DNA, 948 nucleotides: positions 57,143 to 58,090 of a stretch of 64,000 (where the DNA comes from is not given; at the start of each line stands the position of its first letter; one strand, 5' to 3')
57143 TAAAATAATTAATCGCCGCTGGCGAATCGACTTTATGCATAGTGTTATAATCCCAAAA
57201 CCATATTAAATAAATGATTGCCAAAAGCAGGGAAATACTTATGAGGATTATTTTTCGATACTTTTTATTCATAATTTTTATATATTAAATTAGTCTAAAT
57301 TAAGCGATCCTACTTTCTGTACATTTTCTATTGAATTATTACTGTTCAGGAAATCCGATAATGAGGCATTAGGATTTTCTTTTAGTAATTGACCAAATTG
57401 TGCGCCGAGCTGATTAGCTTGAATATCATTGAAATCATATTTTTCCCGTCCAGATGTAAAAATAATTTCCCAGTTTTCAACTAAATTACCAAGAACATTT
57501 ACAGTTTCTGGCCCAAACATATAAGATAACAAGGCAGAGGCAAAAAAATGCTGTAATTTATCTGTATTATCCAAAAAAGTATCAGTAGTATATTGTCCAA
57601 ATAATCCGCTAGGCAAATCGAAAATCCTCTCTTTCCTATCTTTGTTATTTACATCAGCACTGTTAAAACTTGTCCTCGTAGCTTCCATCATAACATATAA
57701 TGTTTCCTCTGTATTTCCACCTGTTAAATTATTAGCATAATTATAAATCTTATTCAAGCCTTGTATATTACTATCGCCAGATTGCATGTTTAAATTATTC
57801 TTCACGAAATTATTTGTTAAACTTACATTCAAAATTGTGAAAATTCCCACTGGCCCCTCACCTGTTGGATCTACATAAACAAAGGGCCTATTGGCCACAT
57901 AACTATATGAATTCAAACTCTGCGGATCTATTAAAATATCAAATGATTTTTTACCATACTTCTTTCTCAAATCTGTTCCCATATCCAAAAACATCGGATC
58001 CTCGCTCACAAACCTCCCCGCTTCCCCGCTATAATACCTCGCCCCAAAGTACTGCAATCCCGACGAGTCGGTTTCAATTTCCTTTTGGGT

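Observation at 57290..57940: Unclassified ~210-residue C-terminal domain after the RHS DPxG boundary (candidate new toxin domain)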

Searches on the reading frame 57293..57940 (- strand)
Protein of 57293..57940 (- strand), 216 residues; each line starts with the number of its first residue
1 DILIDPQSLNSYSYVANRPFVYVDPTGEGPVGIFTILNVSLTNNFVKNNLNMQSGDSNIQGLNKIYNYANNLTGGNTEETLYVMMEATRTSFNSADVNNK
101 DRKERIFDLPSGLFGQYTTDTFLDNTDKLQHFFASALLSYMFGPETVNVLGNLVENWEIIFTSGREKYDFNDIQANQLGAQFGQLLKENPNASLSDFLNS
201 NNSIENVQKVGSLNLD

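Call 5: search_protein_families(library=pfam, proteins=[window:57293-57940:-], max_evalue=1)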
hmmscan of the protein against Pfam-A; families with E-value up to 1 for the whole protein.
window:57293-57940:- (216 aa): 1 family
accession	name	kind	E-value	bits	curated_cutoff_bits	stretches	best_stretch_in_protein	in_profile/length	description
PF01771.23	Viral_alk_exo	-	0.1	11.7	20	1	165-201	227-263/461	Viral alkaline exonuclease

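Call 6: search_protein_families(library=ncbifam, proteins=[window:57293-57940:-], max_evalue=1)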
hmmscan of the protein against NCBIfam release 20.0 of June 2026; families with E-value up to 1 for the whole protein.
window:57293-57940:- (216 aa): 1 family
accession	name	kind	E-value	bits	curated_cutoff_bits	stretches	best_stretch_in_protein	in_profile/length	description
TIGR03696.1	Rhs_assc_core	domain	0.003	18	32.5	1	7-27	55-75/76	RHS repeat-associated core domain-containing protein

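Call 7: find_homologous_proteins(query=window:57293-57862:-, max_evalue=0.01)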
Query window:57293-57862:-: 69 candidates shared short words with the query, none scored E <= 0.01.

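Call 8: search_solved_structures(query=window:57293-57862:-, max_evalue=10)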
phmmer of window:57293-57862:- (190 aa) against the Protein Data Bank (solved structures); distinct sequences matched with E-value up to 10: 0.

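Call 13: search_protein_families(library=padloc, proteins=[window:57293-57862:-], max_evalue=1)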
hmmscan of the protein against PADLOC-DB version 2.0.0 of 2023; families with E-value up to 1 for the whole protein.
window:57293-57862:- (190 aa): 0 families

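Call 14: search_protein_families(library=phrogs, proteins=[window:57293-57862:-], max_evalue=1)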
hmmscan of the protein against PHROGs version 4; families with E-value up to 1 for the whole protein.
window:57293-57862:- (190 aa): 1 family
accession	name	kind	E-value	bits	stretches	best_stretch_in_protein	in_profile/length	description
phrog_35767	-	unknown function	0.25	12.5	1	101-161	2-61/67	-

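Call 16: predict_structure(protein=window:57293-57862:-)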
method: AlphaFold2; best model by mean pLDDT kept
length: 190 residues; sequences in the alignment: 1
mean_pLDDT: 47.2   pTM: 0.45
mean pLDDT of the five models: 47.2, 46.2, 44.0, 43.9, 41.1
residues with pLDDT >= 90: 0; 70-90: 6; 50-70: 87; < 50: 97
segments of 3 or more residues with pLDDT < 50: 1-21, 29-33, 59-100, 125-145, 188-190
pLDDT, mean of each block of 10 residues (from residue 1): 26 38 52 55 61 49 38 29 28 31 55 59 46 31 52 69 65 63 50
secondary structure, 60 per line:
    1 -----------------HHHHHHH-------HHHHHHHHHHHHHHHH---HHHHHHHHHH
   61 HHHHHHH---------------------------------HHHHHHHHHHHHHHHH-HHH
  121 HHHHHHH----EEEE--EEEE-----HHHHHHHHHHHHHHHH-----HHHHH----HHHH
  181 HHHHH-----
elements in order: H18-24 H32-47 H51-67 H101-116 H118-127 E132-135 E138-141 H147-162 H168-172 H177-185

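Call 19: search_protein_representatives(protein=window:57293-57862:-)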
Query: 190 residues. Proteins with E-value up to 0.001 (for the whole library): 79; up to 1e-10: 3; up to 1e-30: 0. The best 79 are listed.
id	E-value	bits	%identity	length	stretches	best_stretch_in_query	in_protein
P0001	1.6e-13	67.5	45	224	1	35-162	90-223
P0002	3.3e-13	66.5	37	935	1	27-175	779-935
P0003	7.7e-11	58.7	44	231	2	77-175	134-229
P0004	1.7e-10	57.6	31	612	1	9-174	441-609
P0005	8.9e-10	55.3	40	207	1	72-177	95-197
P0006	2.2e-09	54.0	38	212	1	70-161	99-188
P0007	2.8e-09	53.7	33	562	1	28-164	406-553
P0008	4.8e-09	52.9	35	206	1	25-162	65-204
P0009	8.4e-09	52.1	30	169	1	28-172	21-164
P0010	3.6e-08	50.0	40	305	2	77-173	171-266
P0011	4.4e-08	49.8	32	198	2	79-172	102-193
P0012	6.9e-08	49.1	40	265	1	77-176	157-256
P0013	2.0e-07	47.6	31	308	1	36-172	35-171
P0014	3.5e-07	46.8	29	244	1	35-173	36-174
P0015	7.1e-07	45.8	40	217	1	98-176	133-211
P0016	9.4e-07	45.4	31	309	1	34-172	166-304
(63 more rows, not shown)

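Call 25: search_protein_families(library=pfam, alignment_id=A1, max_evalue=0.01)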
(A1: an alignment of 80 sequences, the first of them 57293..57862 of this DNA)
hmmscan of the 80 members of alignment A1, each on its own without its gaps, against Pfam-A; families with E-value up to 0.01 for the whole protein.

A. member 1, window:57293-57862:- (190 aa): 0 families

B. families by the number of members that match (of 80 scanned): 6 families
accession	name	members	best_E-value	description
PF03412.21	Peptidase_C39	1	1.5e-07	Peptidase C39 family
PF06013.18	WXG100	1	1.7e-07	Proteins of 100 residues with WXG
PF01476.26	LysM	1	5.9e-07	LysM domain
PF05593.20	RHS_repeat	1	9.5e-07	RHS Repeat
PF10043.14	DUF2279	1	5e-05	Predicted periplasmic lipoprotein (DUF2279)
PF25788.1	Ig_Rha78A_N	1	0.001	Rha78A-like, N-terminal immunoglobulin domain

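Call 27: search_solved_structures(query=A2, max_evalue=10, show_alignments=3)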
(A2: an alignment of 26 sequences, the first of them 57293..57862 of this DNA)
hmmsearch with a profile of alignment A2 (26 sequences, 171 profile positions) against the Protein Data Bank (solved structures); distinct sequences matched with E-value up to 10: 1.
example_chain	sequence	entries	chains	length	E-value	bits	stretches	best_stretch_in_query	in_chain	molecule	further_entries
5mdt_A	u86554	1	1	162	0.35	13.7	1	17-73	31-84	Rpb7-binding protein seb1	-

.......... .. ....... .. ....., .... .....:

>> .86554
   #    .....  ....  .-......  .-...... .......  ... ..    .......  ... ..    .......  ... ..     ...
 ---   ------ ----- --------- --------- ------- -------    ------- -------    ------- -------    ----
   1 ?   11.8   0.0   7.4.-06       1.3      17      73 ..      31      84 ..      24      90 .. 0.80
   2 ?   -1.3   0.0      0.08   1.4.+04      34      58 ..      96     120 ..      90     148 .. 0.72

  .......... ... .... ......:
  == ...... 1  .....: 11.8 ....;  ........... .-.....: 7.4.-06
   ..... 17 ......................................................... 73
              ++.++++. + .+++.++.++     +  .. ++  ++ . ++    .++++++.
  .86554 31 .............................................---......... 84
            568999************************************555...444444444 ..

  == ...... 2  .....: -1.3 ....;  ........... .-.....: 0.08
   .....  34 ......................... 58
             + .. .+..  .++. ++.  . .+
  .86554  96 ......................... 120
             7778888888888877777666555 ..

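Call 29: find_homologous_proteins(query=A2, max_evalue=0.001)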
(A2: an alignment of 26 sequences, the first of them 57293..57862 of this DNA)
Query A2 (26 sequences) (190 aa, profile of the alignment): 170 proteins with E <= 0.001 among 2954 candidates; the best 120 are listed.
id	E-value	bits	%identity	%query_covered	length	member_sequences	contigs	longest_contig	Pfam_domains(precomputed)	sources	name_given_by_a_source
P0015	1.8e-42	163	25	86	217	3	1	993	-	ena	-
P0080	8.7e-42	161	32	75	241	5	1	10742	-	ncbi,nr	ncbi:MAG: hypothetical protein HY088_01105 [Ignavibacteriales bacterium]|nr:hypothetical protein [Ig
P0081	9.2e-42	161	41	51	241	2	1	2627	-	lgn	-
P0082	3.1e-41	159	34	58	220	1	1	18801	-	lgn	-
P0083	5.0e-41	158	29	86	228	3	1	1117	-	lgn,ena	-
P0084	6.8e-41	158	33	75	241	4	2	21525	-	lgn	-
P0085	2.8e-40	156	38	51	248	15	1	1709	-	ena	-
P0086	3.3e-40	155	41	34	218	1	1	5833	-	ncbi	ncbi:MAG: hypothetical protein ABI550_01210 [Ignavibacteriaceae bacterium]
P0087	4.7e-40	155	29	86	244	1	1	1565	-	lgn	-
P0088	5.3e-40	155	28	88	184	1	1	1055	-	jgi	jgi:hypothetical protein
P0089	8.0e-40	154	39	39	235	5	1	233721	-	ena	-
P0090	1.1e-39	154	42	39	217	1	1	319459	-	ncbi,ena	-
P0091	1.2e-39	154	36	49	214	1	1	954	-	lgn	-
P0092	1.9e-39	153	39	47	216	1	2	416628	-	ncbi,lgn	-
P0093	2.0e-39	153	40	51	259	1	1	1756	-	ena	-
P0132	7.6e-38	148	29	88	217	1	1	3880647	-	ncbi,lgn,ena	-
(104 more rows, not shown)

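Call 34: predict_structure(alignment_id=A2)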
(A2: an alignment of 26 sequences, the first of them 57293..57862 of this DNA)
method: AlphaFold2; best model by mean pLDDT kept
length: 190 residues; sequences in the alignment: 26
mean_pLDDT: 89.0   pTM: 0.84
mean pLDDT of the five models: 89.0, 88.4, 85.6, 84.9, 84.1
residues with pLDDT >= 90: 131; 70-90: 46; 50-70: 10; < 50: 3
segments of 3 or more residues with pLDDT < 50: 1-3
pLDDT, mean of each block of 10 residues (from residue 1): 68 97 95 98 97 97 92 94 96 84 95 93 79 71 86 96 97 86 68
secondary structure, 60 per line:
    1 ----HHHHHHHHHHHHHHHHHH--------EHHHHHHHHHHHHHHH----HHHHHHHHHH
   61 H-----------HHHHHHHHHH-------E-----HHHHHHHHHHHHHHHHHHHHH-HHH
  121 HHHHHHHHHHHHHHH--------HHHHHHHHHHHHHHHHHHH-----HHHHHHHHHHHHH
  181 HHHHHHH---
elements in order: H5-22 H32-46 H51-61 H73-82 H96-116 H118-135 H144-162 H168-187

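Call 38: find_encoding_contigs(protein=P0132, flank=6000, max_places=2)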
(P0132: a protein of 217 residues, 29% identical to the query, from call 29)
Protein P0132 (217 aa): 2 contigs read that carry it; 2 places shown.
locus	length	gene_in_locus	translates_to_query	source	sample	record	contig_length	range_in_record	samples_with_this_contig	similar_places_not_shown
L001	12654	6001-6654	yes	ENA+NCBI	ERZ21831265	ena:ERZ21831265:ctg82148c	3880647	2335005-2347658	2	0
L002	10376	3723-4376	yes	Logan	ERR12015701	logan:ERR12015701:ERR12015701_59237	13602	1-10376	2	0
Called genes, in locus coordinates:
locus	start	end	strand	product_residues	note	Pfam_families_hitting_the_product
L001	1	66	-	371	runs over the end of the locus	PF13439:Glyco_transf_4, PF13692:Glyco_trans_1_4, PF00534:Glycos_transf_1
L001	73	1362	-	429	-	PF01943:Polysacc_synt, PF13440:Polysacc_synt_3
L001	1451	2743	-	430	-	PF03952:Enolase_N, PF00113:Enolase_C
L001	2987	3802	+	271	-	PF13367:PrsW-protease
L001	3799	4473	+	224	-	-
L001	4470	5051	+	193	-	PF01467:CTP_transf_like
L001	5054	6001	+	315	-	PF03308:MeaB, PF01656:CbiA (weak)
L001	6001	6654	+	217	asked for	-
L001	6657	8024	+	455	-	PF00072:Response_reg, PF00158:Sigma54_activat, PF14532:Sigma54_activ_2, PF00493:MCM (weak), PF00004:AAA (weak), PF07728:AAA_5 (weak), PF25601:AAA_lid_14, PF02954:HTH_8, +1 more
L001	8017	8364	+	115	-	PF11969:DcpS_C, PF01230:HIT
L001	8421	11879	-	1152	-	PF21471:Reelin_subrepeat-B (faint), PF02012:BNR (faint), PF03174:CHB_HEX_C (faint), PF10342:Kre9_KNH (faint)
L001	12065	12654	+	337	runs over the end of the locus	PF01565:FAD_binding_4, PF02873:MurB_C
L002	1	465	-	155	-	?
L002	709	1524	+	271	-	PF13367:PrsW-protease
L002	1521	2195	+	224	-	-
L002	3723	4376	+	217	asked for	-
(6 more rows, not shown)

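Call 40: fold_search(model_id=the predicted structure, library=pdb)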
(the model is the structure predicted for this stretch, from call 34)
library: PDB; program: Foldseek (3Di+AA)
matches with E <= 10: 103; with E <= 0.001: 0
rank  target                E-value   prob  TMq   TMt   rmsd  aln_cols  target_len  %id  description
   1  6a16                  1.0e+00  0.10  0.20  0.10  18.9       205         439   14  Crystal structure of CYP90B1 in complex with uniconazole (released 2019-06-12)
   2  8jvh                  1.1e+00  0.07  0.17  0.04  23.3       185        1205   13  Cryo-EM structure of Plasmodium falciparum multidrug resistance protein 1 in the apo state with H1 helix (released 2023-08-30)
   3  6a18                  1.5e+00  0.09  0.21  0.10  19.4       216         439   12  Crystal structure of CYP90B1 in complex with 1,6-hexandiol (released 2019-06-12)
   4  6mj1                  1.9e+00  0.08  0.22  0.21  12.4       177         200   14  Crystal structure of RefZ (regulator of FtsZ) from Bacillus subtilis (released 2019-03-20)
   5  3c07_A                2.0e+00  0.08  0.20  0.18  15.6       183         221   10  Crystal structure of a TetR family transcriptional regulator from Streptomyces coelicolor A3(2) (released 2008-02-05)
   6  6a15                  2.0e+00  0.08  0.21  0.11  19.4       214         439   12  Structure of CYP90B1 in complex with cholesterol (released 2019-06-12)
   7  8zyv_D                2.4e+00  0.06  0.19  0.17  19.2       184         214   13  Bacterial flagellar sodium-driven stator PomA5PomB2 with 100 mM NaCl (released 2025-01-01)
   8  8fiq_A                2.5e+00  0.13  0.27  0.29  14.3       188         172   11  Multi-state design of two-state switchable hinge proteins (released 2023-08-16)
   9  6w2q                  2.5e+00  0.06  0.22  0.22  12.0       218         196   11  Junction 34, DHR53-DHR4 (released 2020-04-15)
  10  5k7v_A                2.5e+00  0.05  0.16  0.13  12.7       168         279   11  Computational Design of Self-Assembling Cyclic Protein Homooligomers (released 2017-04-12)
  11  3nrg_A                2.7e+00  0.07  0.22  0.20  12.0       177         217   10  Crystal structure of a TetR family transcriptional regulator (Caur_2714) from CHLOROFLEXUS AURANTIACUS J-10-FL at 2.56 (released 2010-09-22)
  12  4fyq_A                3.0e+00  0.08  0.24  0.07  12.6       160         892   14  Human aminopeptidase N (CD13) (released 2012-09-05)
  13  2p8q_A                3.0e+00  0.06  0.21  0.08  12.0       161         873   13  Crystal Structure of human Importin beta bound to the Snurportin1 IBB-domain (released 2008-01-22)
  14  8u02_R                3.2e+00  0.07  0.18  0.14  16.2       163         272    8  CryoEM structure of D2 dopamine receptor in complex with GoA KE mutant and dopamine (released 2024-08-21)
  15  8j8m_B                3.2e+00  0.02  0.14  0.08  18.1       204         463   13  Overall structure of the LAT1-4F2hc bound with tryptophan (released 2024-07-10)
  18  8jwg                  3.5e+00  0.03  0.15  0.04  21.3       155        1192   15  Cryo-EM structure of Plasmodium falciparum multidrug resistance protein 1 without H1 helix in complex with MFQ (released 2023-08-30)
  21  8zyv_G                3.9e+00  0.05  0.19  0.17  19.3       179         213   14  Bacterial flagellar sodium-driven stator PomA5PomB2 with 100 mM NaCl (released 2025-01-01)
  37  8jw4                  5.2e+00  0.03  0.18  0.04  23.1       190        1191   12  Cryo-EM structure of Plasmodium falciparum multidrug resistance protein 1 in the apo state without H1 helix (released 2023-08-30)
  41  9k83_A                5.7e+00  0.03  0.18  0.17  15.6       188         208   11  Cryo-EM structure of designed zinc-induced filament Fiber-n6-Zn1-HEHE-43 (released 2025-10-29)
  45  9wjw_F                6.0e+00  0.02  0.18  0.16  15.5       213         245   11  Cryo-EM structure of the GarQ-lmYZ complex (released 2025-11-12)
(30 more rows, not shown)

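Call 41: search_protein_families(library=pfam, alignment_id=A1, max_evalue=5)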
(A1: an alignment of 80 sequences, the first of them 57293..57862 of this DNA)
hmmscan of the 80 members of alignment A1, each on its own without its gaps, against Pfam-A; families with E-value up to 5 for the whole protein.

A. member 1, window:57293-57862:- (190 aa): 1 family
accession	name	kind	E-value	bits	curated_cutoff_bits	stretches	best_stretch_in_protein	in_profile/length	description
PF01771.23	Viral_alk_exo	-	0.085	12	20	1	139-176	227-264/461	Viral alkaline exonuclease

B. families by the number of members that match (of 80 scanned): 31 families (the first 25 are shown)
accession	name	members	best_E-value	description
PF10043.14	DUF2279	5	5e-05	Predicted periplasmic lipoprotein (DUF2279)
PF04892.17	VanZ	2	0.021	VanZ like family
PF03412.21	Peptidase_C39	1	1.5e-07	Peptidase C39 family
PF06013.18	WXG100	1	1.7e-07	Proteins of 100 residues with WXG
PF01476.26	LysM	1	5.9e-07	LysM domain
PF05593.20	RHS_repeat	1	9.5e-07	RHS Repeat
PF25788.1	Ig_Rha78A_N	1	0.001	Rha78A-like, N-terminal immunoglobulin domain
PF05887.16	Trypan_PARP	1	0.012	Procyclic acidic repetitive protein (PARP)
PF23473.1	LysM3_LYK4_5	1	0.012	LYK4/5 LysM3 domain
PF19268.4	CIS_TMP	1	0.033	Contractile injection system tape measure protein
PF10233.14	Cg6151-P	1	0.06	Uncharacterized conserved protein CG6151-P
PF06480.20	FtsH_ext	1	0.066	FtsH Extracellular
PF24743.1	DUF7692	1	0.073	Domain of unknown function (DUF7692)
PF10001.14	DUF2242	1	0.075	Uncharacterized protein conserved in bacteria (DUF2242)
PF01771.23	Viral_alk_exo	1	0.085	Viral alkaline exonuclease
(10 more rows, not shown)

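Call 62: find_encoding_contigs(protein=P0004, flank=6000, max_places=3)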
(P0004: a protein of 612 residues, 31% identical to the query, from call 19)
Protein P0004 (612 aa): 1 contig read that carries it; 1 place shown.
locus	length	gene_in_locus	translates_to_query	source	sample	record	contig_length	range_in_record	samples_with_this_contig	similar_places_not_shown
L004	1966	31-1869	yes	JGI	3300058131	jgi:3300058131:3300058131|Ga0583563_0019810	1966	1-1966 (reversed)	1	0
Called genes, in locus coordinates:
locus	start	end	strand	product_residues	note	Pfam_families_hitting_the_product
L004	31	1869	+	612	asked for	PF05593:RHS_repeat (faint)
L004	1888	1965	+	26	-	?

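Call 64: find_encoding_contigs(protein=P0001, flank=6000, max_places=3)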
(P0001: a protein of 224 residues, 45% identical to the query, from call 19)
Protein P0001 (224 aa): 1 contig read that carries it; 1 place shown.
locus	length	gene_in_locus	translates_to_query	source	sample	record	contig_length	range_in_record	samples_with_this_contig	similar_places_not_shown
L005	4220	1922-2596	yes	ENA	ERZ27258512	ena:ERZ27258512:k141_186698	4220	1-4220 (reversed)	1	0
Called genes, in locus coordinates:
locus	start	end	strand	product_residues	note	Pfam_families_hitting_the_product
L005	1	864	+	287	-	?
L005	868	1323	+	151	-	-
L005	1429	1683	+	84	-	-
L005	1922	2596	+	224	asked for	-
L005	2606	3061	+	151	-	-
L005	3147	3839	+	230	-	PF14449:PT-TG, PF00545:Ribonuclease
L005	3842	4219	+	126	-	?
